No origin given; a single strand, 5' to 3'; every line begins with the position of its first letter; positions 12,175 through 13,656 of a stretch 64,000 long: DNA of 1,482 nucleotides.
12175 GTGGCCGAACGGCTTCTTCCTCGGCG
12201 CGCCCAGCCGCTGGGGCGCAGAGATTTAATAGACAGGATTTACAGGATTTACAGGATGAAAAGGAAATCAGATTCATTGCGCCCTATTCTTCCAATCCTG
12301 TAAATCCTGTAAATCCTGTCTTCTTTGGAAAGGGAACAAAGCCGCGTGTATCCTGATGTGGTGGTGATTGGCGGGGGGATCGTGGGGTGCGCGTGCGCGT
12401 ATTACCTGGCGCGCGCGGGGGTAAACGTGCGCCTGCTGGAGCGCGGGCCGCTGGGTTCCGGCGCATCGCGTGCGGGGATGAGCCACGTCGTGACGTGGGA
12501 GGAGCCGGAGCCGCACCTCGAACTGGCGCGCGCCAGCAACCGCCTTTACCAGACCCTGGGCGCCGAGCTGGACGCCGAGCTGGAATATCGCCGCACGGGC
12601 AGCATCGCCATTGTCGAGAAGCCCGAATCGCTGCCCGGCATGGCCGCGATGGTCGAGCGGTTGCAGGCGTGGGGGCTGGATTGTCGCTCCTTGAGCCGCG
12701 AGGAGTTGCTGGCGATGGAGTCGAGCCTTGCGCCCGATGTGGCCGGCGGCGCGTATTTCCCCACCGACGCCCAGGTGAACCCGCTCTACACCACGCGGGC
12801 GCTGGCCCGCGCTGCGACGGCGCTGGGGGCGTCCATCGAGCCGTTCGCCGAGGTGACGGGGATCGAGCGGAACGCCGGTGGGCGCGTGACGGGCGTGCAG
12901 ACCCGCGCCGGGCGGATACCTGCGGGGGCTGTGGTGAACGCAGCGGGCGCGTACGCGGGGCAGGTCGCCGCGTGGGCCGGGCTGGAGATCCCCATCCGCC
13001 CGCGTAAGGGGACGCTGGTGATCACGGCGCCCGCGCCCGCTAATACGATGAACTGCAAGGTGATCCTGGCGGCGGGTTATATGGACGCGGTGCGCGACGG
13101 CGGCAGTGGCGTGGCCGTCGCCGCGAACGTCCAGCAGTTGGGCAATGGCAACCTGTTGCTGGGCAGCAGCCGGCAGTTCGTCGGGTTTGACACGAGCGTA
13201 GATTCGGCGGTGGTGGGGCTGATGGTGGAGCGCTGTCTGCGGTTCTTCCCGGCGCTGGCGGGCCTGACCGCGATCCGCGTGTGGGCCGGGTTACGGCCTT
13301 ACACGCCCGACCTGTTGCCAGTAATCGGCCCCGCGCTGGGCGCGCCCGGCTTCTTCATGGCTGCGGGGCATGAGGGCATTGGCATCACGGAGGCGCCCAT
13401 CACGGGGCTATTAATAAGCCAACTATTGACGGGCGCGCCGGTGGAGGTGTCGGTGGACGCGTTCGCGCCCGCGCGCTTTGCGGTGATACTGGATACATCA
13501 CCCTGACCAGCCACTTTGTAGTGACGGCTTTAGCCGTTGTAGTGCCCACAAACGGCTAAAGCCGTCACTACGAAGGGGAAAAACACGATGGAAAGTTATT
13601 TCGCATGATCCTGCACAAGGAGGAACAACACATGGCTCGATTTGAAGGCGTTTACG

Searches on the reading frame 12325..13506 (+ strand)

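Call 69: search_protein_families(library=pfam, proteins=[window:12325-13506:+], max_evalue=0.0001)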
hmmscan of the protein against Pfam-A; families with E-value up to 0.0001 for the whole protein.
window:12325-13506:+ (393 aa): 10 families
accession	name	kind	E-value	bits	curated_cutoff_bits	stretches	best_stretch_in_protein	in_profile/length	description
PF01266.30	DAO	-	5.5e-76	256.8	27.9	1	11-367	1-353/353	FAD dependent oxidoreductase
PF12831.13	FAD_oxidored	-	6.9e-08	32.6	27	1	11-222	1-157/416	FAD dependent oxidoreductase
PF01494.25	FAD_binding_3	-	7e-08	32.5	22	1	11-59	3-51/349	FAD binding domain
PF00070.33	Pyr_redox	-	1.2e-07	32.6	22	1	12-42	2-32/82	Pyridine nucleotide-disulphide oxidoreductase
PF07992.20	Pyr_redox_2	-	5.3e-07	29.8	26.1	1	11-42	144-175/291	Pyridine nucleotide-disulphide oxidoreductase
PF13450.12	NAD_binding_8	-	7.2e-07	29.8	21.9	1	14-43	1-30/68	NAD(P)-binding Rossmann-like domain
PF00890.30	FAD_binding_2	-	2e-05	24.4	20.4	1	11-56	1-49/414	FAD binding domain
PF01134.28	GIDA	-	6.3e-05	22.6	22.1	1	11-38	1-28/391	Glucose inhibited division protein A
PF01946.23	Thi4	-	7e-05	22.6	26.2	0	9-53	17-63/235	Thi4 family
PF13738.12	Pyr_redox_3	-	9.1e-05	22.3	30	0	13-45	1-34/305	Pyridine nucleotide-disulphide oxidoreductase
